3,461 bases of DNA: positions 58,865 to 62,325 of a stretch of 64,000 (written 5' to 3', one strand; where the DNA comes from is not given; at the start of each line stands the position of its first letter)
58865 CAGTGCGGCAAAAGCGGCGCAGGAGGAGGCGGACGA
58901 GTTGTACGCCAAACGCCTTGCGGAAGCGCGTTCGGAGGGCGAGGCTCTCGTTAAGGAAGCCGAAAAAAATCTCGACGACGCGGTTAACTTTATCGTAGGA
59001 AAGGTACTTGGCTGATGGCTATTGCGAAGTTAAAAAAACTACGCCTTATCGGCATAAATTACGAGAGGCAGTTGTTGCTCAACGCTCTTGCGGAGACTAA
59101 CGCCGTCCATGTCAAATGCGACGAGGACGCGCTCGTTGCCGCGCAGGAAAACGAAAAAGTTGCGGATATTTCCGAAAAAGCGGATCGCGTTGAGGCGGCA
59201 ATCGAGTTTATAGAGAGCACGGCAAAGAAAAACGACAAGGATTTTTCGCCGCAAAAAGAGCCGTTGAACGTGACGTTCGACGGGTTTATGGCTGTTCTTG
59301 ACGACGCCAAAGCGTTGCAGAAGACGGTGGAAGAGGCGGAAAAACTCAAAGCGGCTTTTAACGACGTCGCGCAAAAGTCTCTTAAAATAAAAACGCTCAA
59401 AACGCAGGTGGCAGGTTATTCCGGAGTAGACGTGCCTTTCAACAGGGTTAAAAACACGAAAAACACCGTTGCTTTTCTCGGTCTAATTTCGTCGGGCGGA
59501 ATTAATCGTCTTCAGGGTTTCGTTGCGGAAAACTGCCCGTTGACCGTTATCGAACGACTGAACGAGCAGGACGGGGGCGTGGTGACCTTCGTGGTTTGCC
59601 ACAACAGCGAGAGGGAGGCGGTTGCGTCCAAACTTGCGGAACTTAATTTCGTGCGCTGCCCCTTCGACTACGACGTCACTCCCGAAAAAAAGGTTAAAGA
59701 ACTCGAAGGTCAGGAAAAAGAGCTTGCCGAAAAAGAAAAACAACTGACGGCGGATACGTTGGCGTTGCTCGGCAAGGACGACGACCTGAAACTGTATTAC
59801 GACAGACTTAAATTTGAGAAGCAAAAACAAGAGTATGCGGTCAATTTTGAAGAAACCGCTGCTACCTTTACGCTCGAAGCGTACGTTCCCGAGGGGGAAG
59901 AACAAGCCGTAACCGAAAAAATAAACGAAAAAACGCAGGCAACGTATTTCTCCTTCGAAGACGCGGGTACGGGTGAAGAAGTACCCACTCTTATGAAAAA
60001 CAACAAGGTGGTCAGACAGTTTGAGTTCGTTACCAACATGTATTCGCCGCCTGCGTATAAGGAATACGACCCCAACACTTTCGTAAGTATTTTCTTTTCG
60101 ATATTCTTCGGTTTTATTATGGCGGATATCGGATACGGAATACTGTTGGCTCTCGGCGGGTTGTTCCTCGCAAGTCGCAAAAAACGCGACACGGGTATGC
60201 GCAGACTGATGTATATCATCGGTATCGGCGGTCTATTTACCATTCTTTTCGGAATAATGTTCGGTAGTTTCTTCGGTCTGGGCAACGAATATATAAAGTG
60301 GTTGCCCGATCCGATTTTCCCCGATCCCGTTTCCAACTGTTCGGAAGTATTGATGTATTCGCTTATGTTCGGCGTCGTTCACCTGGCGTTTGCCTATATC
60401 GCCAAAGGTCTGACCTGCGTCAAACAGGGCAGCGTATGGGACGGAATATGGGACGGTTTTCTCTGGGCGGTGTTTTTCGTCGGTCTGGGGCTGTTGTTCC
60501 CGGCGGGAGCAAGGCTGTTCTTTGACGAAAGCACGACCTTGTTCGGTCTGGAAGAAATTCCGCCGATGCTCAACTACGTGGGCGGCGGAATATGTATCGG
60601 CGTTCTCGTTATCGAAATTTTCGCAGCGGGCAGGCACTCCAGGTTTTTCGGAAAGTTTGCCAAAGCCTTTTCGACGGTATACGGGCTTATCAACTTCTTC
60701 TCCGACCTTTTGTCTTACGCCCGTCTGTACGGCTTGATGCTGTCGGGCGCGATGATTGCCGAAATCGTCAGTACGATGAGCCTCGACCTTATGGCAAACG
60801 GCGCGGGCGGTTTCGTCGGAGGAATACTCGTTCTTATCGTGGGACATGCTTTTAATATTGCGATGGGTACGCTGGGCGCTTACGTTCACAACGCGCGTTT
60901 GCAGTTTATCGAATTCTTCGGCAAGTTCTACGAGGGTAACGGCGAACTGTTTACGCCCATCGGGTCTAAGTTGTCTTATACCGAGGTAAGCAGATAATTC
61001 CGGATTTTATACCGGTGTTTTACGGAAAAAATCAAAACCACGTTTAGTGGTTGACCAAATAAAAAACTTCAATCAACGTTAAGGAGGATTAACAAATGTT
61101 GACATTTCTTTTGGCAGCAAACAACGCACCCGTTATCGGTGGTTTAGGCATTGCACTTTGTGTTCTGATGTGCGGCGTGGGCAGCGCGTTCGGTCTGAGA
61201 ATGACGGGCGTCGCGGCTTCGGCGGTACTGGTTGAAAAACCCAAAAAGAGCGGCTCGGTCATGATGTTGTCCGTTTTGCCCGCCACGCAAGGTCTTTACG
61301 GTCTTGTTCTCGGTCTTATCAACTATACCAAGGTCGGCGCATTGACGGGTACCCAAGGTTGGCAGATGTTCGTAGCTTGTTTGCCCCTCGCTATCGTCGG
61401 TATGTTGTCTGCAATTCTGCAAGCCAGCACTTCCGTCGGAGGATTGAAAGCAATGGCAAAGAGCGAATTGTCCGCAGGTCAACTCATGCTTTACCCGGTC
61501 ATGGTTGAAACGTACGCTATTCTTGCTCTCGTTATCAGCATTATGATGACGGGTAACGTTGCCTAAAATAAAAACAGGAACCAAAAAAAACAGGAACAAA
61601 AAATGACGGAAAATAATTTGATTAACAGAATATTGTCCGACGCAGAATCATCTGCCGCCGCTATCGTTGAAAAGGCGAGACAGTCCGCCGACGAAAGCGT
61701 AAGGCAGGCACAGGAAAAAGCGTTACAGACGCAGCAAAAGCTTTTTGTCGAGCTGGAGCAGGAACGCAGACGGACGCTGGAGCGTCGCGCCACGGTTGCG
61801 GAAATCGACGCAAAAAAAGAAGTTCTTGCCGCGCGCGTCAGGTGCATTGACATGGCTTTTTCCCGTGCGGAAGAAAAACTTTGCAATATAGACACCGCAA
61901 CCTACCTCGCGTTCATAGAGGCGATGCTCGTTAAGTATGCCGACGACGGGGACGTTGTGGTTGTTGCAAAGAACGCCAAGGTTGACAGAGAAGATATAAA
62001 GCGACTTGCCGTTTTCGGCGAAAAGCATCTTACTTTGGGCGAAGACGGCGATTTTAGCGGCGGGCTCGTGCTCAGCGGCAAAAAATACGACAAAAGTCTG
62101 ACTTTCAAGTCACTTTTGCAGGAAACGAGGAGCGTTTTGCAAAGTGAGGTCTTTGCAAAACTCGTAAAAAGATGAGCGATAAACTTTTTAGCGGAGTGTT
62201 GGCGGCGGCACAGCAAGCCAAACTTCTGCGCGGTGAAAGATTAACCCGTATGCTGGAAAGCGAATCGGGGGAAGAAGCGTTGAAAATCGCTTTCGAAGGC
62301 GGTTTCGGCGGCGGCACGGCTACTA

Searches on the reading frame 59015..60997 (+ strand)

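Call 59: search_protein_families(library=pfam, proteins=[window:59015-60997:+], max_evalue=0.00001)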
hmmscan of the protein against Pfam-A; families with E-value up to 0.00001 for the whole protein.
window:59015-60997:+ (660 aa): 1 family
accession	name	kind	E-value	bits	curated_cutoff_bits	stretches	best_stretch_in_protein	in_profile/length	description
PF01496.24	V_ATPase_I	-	1.5e-26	93.1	30.7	2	24-422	45-459/815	V-type ATPase 116kDa subunit family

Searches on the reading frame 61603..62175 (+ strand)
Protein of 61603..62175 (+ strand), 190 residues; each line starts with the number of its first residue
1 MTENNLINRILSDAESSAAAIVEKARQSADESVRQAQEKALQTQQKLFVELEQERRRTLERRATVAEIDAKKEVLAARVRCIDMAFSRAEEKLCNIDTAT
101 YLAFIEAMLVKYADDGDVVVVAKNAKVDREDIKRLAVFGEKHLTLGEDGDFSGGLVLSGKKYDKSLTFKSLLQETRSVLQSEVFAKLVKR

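Call 59: search_protein_families(library=pfam, proteins=[window:61603-62175:+], max_evalue=0.00001)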
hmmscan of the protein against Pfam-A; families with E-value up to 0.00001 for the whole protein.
window:61603-62175:+ (190 aa): 1 family
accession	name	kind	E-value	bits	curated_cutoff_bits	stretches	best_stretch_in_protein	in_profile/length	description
PF01991.23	vATP-synt_E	-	1.5e-08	34.8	24.2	1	10-187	2-198/199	ATP synthase (E/31 kDa) subunit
